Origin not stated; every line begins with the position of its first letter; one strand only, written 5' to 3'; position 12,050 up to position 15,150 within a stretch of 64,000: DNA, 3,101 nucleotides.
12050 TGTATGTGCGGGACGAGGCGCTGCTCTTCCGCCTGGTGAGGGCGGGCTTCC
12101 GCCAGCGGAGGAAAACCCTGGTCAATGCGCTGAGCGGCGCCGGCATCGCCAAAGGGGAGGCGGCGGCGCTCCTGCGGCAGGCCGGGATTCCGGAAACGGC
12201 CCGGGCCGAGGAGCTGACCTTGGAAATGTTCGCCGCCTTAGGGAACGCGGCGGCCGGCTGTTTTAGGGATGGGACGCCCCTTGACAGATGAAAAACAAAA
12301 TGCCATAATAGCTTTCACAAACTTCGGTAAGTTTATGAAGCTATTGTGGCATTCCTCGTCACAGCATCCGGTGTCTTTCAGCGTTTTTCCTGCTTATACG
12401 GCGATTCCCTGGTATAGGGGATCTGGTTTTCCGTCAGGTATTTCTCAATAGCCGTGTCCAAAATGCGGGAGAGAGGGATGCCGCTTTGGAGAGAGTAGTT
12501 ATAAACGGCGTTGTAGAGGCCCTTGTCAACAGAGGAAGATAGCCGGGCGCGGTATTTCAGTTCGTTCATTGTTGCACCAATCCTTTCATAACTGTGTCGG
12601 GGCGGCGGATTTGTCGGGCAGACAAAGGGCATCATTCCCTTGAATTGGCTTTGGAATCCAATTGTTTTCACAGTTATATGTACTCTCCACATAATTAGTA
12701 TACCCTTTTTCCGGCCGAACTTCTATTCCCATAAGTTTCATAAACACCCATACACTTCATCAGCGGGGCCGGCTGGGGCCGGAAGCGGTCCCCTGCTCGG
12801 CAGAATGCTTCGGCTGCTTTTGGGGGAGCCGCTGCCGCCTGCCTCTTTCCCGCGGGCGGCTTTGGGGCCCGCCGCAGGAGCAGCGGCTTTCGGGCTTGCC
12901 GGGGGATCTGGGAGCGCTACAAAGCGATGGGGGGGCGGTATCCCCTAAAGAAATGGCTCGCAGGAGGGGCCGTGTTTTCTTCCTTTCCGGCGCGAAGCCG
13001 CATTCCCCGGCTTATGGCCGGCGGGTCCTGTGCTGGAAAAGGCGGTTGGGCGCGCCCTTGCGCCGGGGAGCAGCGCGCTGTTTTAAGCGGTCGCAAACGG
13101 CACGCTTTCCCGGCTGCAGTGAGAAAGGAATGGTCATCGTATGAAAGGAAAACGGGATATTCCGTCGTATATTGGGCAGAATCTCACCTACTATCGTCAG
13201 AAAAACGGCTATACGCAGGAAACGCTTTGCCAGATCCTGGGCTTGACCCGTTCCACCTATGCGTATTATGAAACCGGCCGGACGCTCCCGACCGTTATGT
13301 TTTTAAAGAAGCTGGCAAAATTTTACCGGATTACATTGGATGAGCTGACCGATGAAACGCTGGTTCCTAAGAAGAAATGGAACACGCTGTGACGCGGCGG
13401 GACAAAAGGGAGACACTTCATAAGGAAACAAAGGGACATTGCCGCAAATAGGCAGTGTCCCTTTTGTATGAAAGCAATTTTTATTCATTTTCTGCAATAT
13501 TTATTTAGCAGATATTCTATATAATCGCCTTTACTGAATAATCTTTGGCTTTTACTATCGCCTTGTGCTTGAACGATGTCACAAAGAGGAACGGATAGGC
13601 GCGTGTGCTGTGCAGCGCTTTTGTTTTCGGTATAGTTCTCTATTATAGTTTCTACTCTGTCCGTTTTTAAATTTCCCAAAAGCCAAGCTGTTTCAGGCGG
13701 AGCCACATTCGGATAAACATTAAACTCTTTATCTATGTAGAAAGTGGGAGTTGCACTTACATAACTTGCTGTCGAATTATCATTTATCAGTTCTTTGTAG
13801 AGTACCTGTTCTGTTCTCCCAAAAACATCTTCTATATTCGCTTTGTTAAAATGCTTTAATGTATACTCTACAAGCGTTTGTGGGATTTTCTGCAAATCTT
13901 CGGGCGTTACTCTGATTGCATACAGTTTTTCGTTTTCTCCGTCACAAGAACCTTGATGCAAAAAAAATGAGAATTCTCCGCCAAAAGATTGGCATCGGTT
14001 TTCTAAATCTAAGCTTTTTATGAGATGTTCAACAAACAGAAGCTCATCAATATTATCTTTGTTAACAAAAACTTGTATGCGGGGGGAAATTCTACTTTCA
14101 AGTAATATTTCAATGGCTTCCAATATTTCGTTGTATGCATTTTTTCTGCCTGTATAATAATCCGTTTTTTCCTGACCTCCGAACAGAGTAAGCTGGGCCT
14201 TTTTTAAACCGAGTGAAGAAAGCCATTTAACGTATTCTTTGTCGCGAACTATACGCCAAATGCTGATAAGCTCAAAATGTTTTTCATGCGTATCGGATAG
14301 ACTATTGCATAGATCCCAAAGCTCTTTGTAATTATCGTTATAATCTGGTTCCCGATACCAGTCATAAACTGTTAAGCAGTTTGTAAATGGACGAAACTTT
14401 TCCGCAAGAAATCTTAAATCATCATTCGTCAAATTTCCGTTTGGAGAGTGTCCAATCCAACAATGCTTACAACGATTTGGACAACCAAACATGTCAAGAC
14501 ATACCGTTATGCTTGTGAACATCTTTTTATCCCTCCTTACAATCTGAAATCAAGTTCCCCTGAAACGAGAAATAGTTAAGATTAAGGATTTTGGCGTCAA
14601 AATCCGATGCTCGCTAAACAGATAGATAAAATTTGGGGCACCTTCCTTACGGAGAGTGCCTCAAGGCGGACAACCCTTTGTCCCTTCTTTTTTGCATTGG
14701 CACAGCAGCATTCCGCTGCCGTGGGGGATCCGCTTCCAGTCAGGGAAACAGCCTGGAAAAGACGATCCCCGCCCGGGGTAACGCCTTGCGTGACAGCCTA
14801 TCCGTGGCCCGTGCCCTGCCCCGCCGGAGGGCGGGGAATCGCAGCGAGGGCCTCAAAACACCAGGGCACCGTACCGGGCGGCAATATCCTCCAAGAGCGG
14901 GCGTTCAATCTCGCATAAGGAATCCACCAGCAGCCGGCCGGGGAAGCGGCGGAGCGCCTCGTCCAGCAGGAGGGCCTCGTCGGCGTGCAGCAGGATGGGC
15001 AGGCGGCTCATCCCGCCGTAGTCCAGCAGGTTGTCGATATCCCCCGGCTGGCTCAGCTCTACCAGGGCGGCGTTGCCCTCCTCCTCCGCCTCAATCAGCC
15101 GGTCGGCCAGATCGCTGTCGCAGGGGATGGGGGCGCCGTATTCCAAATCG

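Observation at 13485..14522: Orphan radical SAM enzyme of unassigned subfamily as the cargo of the islet - candidate for an undescribed accessory/defence function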

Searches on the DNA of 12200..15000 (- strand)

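Call 36: search_rna_families(source=window, start=12200, end=15000, threshold=evalue, max_evalue=1)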
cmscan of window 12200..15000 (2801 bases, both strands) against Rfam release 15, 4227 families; matches with E-value up to 1: 0.
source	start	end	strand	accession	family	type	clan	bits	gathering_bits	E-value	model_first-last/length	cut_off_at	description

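Call 37: search_rna_families(sources=[L046, L050, L054, L066, L068, L071, L072, L082], threshold=gathering)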
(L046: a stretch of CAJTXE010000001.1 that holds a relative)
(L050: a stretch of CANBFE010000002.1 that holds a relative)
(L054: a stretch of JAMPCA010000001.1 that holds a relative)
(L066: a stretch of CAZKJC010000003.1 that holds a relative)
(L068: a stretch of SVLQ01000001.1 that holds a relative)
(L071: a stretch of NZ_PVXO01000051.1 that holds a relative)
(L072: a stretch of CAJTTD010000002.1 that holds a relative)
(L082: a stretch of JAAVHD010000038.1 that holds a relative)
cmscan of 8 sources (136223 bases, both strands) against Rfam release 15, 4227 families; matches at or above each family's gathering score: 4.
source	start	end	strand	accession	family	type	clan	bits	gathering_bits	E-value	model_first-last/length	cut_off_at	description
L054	10322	10394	+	RF00005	tRNA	Gene; tRNA;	CL00001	68.6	29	1.6e-12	1-71/71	no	tRNA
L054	10215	10288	+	RF00005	tRNA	Gene; tRNA;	CL00001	62.1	29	9.7e-11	1-71/71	no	tRNA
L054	9717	9804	+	RF00005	tRNA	Gene; tRNA;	CL00001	53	29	3.2e-08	1-71/71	no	tRNA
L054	10080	10161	+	RF00005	tRNA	Gene; tRNA;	CL00001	51.4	29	8.7e-08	1-71/71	no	tRNA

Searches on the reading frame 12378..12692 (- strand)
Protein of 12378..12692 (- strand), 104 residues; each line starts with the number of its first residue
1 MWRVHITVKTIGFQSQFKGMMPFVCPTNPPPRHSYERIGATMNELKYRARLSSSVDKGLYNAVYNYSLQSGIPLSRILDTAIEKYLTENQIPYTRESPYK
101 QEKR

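Call 4: search_protein_families(library=pfam, proteins=[window:12378-12692:-], max_evalue=1)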
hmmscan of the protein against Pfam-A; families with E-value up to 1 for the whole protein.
window:12378-12692:- (104 aa): 1 family
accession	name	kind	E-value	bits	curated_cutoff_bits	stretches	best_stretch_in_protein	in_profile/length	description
PF12651.13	RHH_3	-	2.4e-05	24.7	21.6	1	48-86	2-40/44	Ribbon-helix-helix domain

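Call 5: search_protein_families(library=ncbifam, proteins=[window:12378-12692:-], max_evalue=1)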
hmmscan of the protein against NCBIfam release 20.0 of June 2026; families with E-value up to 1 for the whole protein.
window:12378-12692:- (104 aa): 0 families

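Call 6: search_protein_families(library=padloc, proteins=[window:12378-12692:-], max_evalue=1)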
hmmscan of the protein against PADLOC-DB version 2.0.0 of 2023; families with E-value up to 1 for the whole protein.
window:12378-12692:- (104 aa): 0 families

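Call 7: search_protein_families(library=phrogs, proteins=[window:12378-12692:-], max_evalue=1)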
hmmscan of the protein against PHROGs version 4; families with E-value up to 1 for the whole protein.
window:12378-12692:- (104 aa): 3 families
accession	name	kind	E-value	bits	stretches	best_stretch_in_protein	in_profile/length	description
phrog_3180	-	transcription regulation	2.4e-05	25.2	1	46-88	3-45/50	Arc-like repressor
phrog_22504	-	unknown function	0.088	13.5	1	33-74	136-180/201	-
phrog_1869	-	unknown function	0.26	12.4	1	26-53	2-28/55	-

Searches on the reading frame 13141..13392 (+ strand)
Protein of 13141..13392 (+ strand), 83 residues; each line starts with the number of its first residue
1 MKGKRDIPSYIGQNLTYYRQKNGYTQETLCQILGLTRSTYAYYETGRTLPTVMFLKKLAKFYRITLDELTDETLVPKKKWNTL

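Call 4: search_protein_families(library=pfam, proteins=[window:13141-13392:+], max_evalue=1)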
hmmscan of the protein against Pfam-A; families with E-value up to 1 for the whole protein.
window:13141-13392:+ (83 aa): 9 families
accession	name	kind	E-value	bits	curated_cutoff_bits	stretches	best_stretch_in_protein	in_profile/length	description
PF01381.28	HTH_3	-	1.8e-15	57.2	23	1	17-69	3-55/55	Helix-turn-helix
PF13560.12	HTH_31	-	8.1e-12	45.7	27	1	12-69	3-61/64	Helix-turn-helix domain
PF12844.13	HTH_19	-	1.6e-08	34.7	30.2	1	12-69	1-58/64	Helix-turn-helix domain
PF13443.12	HTH_26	-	0.0078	16.9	22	1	14-69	1-57/63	Cro/C1-type HTH DNA-binding domain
PF15731.11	MqsA_antitoxin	-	0.015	15.9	30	1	13-59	72-118/131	Antitoxin component of bacterial toxin-antitoxin system, MqsA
PF13730.12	HTH_36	-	0.019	15.2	25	1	18-40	17-42/55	Helix-turn-helix domain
PF22495.2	HTH_92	-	0.032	14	27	1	18-51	3-36/45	RsaL-like HTH domain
PF20432.4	Xre-like-HTH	-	0.044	14.5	25.8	1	23-42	23-42/63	Antitoxin Xre-like helix-turn-helix domain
PF13384.12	HTH_23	-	0.15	12.3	24.6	1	19-40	15-34/50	Homeodomain-like domain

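Call 5: search_protein_families(library=ncbifam, proteins=[window:13141-13392:+], max_evalue=1)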
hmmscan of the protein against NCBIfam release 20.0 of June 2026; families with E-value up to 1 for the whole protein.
window:13141-13392:+ (83 aa): 17 families
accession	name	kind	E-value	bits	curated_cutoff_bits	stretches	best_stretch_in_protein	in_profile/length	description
NF041951.1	phage_RstR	subfamily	1.9e-12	47.4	80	1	11-73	3-65/108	RstR family transcriptional repressor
NF007408.0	PRK09943.1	equivalog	8.4e-07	28.7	211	1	11-73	8-70/185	HTH-type transcriptional regulator PuuR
NF047948.1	male_kill_WMK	equivalog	2.3e-06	27.3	300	1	6-72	158-224/300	WO male-killing family protein Wmk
NF046032.1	TransRegSlrRBacil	equivalog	2.9e-06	27.4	250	1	11-74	2-67/149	HTH-type transcriptional regulator SlrR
NF052239.1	antitox_spr1629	equivalog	3.5e-06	26.4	335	1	10-73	2-65/377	spr1629 family repressor/antitoxin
TIGR00270.2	TIGR00270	equivalog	0.00013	21.8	110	1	18-73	83-138/159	multiprotein bridging factor aMBF1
TIGR03830.1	CxxCG_CxxCG_HTH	subfamily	0.00027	20.7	61.8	1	11-53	66-108/127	type II TA system antitoxin MqsA family protein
NF007257.0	PRK09706.1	subfamily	0.0011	18.8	101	1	11-63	6-58/135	transcriptional repressor DicA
NF041575.1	antitoxPezA_Strep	equivalog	0.0018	18.3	290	1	11-64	2-55/158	type II toxin-antitoxin system antitoxin PezA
TIGR03070.1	couple_hipB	subfamily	0.0021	18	71.65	1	11-48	3-40/58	type II toxin-antitoxin system Y4mF family antitoxin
NF007271.0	PRK09726.1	equivalog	0.0026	17.7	79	1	8-49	10-51/88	type II toxin-antitoxin system antitoxin HipB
NF006015.0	PRK08154.1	subfamily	0.0087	15.2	204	1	9-80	29-100/314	anaerobic benzoate catabolism transcriptional regulator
NF033516.0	transpos_IS3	equivalog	0.017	14.4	160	1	20-46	97-123/369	IS3 family transposase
NF003162.0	PRK04140.1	equivalog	0.017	14.1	263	1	12-58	128-174/317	transcriptional regulator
NF050110.1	TransRegBldD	equivalog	0.12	12.1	250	1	42-74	42-74/162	transcriptional regulator BldD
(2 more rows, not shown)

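Call 6: search_protein_families(library=padloc, proteins=[window:13141-13392:+], max_evalue=1)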
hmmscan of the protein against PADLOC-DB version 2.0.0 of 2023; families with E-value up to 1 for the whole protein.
window:13141-13392:+ (83 aa): 19 families
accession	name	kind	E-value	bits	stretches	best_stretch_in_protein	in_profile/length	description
PDLC02926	HTH_VI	-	5.7e-07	27.7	1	11-69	2-60/92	-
PDLC03945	RmrA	-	1.2e-06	26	1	10-74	2-66/394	-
PDLC03951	RmrA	-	2.3e-06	24.9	1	6-72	4-70/400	-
PDLC03947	RmrA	-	4.1e-06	23.9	1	9-66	10-67/383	-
PDLC03954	RmrA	-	1.4e-05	22.2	1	2-67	2-67/380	-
PDLC04142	capH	-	3.3e-05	22.9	1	12-73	8-69/103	capH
PDLC03949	RmrA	-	0.00011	19.2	1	13-65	5-57/363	-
PDLC03665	Control_protein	-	0.00038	18.7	1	10-77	8-76/77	control protein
PDLC03943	RmrA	-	0.00044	17.4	1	10-66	2-58/370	-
PDLC03664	Control_protein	-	0.00065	18.1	1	11-64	14-67/74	control protein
PDLC03952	RmrA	-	0.00089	16.2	1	10-61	22-73/395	-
PDLC03956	RmrA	-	0.0013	15.9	1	7-65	5-64/399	-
PDLC03955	RmrA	-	0.0016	15.8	1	13-61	23-71/371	-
PDLC03536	REase_II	-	0.0021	15.7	1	11-75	11-75/237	Type II restriction enzyme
PDLC04133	mad1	-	0.0023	16.2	1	23-69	5-47/60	mads_1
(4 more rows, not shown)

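Call 7: search_protein_families(library=phrogs, proteins=[window:13141-13392:+], max_evalue=1)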
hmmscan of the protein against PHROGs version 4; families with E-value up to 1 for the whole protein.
window:13141-13392:+ (83 aa): 23 families
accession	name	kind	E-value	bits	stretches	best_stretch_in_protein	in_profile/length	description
phrog_8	-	transcription regulation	5.5e-13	50.1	1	10-73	76-139/346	transcriptional regulator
phrog_3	-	transcription regulation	5.7e-10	40.5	1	10-80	88-156/430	transcriptional repressor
phrog_2967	-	transcription regulation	7.1e-09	36.5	1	11-72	11-72/225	transcriptional regulator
phrog_4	-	transcription regulation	1.3e-08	35.3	1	8-72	130-194/400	transcriptional repressor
phrog_2439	-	transcription regulation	4.7e-07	30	1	9-72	6-69/367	transcriptional regulator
phrog_5823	-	transcription regulation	1.1e-06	29.1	1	10-76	6-73/404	transcriptional regulator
phrog_2328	-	transcription regulation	8.7e-06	26.5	1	9-71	14-76/128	transcriptional repressor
phrog_7241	-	transcription regulation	1.3e-05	26.3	1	15-70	66-121/122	transcriptional regulator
phrog_7396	-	unknown function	0.00092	19.9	1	10-67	15-75/227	-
phrog_147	-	transcription regulation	0.0012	20.2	1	13-60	7-58/100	transcriptional regulator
phrog_6962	-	unknown function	0.003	18.8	1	11-53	2-44/73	-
phrog_4031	-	unknown function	0.0037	16.8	1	4-57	512-566/626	-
phrog_1373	-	transcription regulation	0.0039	18.2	1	11-66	64-119/166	transcriptional regulator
phrog_4836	-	transcription regulation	0.0045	17.6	1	10-55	75-120/194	CII-like regulator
phrog_2104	-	unknown function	0.0071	17.5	1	14-59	43-88/103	-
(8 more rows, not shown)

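Call 62: find_encoding_contigs(protein=window:13141-13392:+, flank=4000, max_places=10)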
Protein window:13141-13392:+ (83 aa): 13 contigs read that carry it; 7 places shown.
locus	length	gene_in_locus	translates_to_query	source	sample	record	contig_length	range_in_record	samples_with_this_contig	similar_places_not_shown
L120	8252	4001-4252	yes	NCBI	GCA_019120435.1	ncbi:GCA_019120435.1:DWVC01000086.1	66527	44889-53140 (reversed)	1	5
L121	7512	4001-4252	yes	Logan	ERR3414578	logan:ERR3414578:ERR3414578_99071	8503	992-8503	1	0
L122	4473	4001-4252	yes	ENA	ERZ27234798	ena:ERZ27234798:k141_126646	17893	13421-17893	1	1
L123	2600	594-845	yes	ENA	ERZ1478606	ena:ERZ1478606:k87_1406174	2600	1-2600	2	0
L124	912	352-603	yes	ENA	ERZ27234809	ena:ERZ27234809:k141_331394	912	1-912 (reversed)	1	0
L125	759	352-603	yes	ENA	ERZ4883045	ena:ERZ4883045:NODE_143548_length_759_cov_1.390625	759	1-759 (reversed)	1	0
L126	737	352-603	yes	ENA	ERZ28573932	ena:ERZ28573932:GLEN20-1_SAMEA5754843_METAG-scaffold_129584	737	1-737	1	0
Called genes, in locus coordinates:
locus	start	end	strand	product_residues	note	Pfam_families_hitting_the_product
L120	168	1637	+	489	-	PF00768:Peptidase_S11, PF07943:PBP5_C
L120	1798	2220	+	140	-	PF00383:dCMP_cyt_deam_1, PF08211:dCMP_cyt_deam_2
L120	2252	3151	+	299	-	PF00398:RrnaAD, PF13649:Methyltransf_25, PF08241:Methyltransf_11 (faint)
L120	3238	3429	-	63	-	PF12651:RHH_3 (weak)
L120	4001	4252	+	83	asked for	PF13560:HTH_31, PF12844:HTH_19, PF01381:HTH_3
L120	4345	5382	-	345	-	PF04055:Radical_SAM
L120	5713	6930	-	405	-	PF02574:S-methyl_trans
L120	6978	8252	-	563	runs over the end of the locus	PF03485:Arg_tRNA_synt_N, PF00750:tRNA-synt_1d, PF09334:tRNA-synt_1g (faint), PF05746:DALR_1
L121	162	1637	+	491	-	PF00768:Peptidase_S11, PF07943:PBP5_C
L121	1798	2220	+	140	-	PF00383:dCMP_cyt_deam_1, PF08211:dCMP_cyt_deam_2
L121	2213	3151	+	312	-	PF00398:RrnaAD, PF08241:Methyltransf_11 (faint), PF13649:Methyltransf_25 (weak)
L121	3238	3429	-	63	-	PF12651:RHH_3 (weak)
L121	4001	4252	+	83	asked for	PF13560:HTH_31, PF12844:HTH_19, PF01381:HTH_3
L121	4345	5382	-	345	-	PF04055:Radical_SAM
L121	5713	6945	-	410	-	PF02574:S-methyl_trans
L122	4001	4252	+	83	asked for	PF13560:HTH_31, PF12844:HTH_19, PF01381:HTH_3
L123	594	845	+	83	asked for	PF13560:HTH_31, PF12844:HTH_19, PF01381:HTH_3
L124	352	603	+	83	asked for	PF13560:HTH_31, PF12844:HTH_19, PF01381:HTH_3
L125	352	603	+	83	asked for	PF13560:HTH_31, PF12844:HTH_19, PF01381:HTH_3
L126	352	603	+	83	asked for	PF13560:HTH_31, PF12844:HTH_19, PF01381:HTH_3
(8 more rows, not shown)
